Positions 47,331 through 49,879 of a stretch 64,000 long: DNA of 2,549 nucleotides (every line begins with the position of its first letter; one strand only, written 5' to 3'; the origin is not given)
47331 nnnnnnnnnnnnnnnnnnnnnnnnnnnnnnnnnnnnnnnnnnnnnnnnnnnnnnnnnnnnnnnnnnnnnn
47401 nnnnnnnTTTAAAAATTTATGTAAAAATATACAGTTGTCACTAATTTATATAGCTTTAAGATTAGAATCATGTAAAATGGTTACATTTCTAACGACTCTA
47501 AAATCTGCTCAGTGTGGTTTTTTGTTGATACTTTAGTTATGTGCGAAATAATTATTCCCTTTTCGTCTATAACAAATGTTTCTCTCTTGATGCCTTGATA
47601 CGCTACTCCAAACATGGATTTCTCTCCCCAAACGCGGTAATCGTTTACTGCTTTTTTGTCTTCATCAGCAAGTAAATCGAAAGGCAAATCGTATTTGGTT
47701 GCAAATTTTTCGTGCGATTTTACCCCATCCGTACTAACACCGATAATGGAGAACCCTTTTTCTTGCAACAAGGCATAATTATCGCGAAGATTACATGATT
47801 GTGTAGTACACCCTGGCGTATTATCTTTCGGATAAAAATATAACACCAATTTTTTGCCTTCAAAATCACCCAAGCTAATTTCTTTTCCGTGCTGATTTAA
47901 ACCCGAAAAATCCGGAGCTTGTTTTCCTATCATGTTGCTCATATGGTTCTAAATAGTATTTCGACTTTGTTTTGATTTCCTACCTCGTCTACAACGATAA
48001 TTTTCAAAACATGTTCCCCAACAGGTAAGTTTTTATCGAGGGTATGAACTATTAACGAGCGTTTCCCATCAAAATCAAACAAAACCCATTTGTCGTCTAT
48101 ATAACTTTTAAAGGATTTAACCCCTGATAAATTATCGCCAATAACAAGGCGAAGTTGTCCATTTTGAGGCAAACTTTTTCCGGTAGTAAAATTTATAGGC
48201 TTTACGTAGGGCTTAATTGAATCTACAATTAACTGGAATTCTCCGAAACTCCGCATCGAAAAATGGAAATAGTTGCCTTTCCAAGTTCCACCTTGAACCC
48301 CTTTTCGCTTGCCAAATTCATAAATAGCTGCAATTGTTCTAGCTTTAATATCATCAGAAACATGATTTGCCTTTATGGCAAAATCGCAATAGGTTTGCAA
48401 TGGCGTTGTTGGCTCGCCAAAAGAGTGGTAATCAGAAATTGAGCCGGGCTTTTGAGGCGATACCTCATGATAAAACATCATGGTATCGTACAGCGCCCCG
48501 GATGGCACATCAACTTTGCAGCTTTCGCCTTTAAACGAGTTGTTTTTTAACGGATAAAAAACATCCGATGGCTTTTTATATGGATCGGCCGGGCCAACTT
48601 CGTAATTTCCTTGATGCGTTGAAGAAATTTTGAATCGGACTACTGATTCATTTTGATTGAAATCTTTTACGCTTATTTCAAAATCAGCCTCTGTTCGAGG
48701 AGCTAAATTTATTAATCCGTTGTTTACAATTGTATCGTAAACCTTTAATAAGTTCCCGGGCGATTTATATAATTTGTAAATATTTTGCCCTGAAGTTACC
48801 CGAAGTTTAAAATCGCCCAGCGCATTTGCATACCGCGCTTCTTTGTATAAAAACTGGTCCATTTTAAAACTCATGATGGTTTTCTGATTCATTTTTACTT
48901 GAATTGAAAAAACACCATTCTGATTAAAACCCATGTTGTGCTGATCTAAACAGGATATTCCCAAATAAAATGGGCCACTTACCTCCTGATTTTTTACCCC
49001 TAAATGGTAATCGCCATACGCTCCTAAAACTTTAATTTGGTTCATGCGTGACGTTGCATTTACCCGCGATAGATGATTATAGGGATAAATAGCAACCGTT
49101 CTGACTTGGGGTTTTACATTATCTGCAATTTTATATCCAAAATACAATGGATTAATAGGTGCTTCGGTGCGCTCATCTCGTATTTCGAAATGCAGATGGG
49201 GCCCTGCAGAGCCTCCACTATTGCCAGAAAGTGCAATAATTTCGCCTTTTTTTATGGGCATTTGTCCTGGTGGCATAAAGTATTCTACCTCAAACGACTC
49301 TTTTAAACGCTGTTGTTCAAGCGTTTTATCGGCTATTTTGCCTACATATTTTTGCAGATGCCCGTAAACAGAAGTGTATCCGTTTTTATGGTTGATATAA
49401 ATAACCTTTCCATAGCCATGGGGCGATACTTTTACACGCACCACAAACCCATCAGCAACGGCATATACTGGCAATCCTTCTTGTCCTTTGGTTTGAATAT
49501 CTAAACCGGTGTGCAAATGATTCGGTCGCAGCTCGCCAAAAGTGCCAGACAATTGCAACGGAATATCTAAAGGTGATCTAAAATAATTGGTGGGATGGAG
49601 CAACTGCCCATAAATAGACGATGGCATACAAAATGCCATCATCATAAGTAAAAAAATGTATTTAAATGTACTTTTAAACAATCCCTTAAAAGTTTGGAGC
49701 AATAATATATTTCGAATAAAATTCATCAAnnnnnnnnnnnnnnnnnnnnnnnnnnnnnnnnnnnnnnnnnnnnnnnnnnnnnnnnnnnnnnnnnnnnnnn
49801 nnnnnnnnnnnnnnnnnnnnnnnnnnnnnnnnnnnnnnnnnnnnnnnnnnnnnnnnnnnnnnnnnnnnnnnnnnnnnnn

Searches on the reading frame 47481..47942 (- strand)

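Call 14: search_protein_families(library=pfam, proteins=[window:47481-47942:-], max_evalue=0.00001)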
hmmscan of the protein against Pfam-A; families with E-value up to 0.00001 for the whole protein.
window:47481-47942:- (153 aa): 2 families
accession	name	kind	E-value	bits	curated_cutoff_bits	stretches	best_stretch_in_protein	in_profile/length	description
PF00578.27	AhpC-TSA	-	6.3e-42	142.9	26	1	5-132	1-122/124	AhpC/TSA family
PF08534.16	Redoxin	-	1.1e-22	80.8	26.6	1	6-147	3-143/148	Redoxin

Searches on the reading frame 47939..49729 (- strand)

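Call 14: search_protein_families(library=pfam, proteins=[window:47939-49729:-], max_evalue=0.00001)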
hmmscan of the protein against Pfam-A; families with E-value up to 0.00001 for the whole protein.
window:47939-49729:- (596 aa): 1 family
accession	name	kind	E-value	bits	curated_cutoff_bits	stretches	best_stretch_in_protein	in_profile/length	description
PF01551.29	Peptidase_M23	-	1.4e-21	76.9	28.7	2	72-129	2-56/96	Peptidase family M23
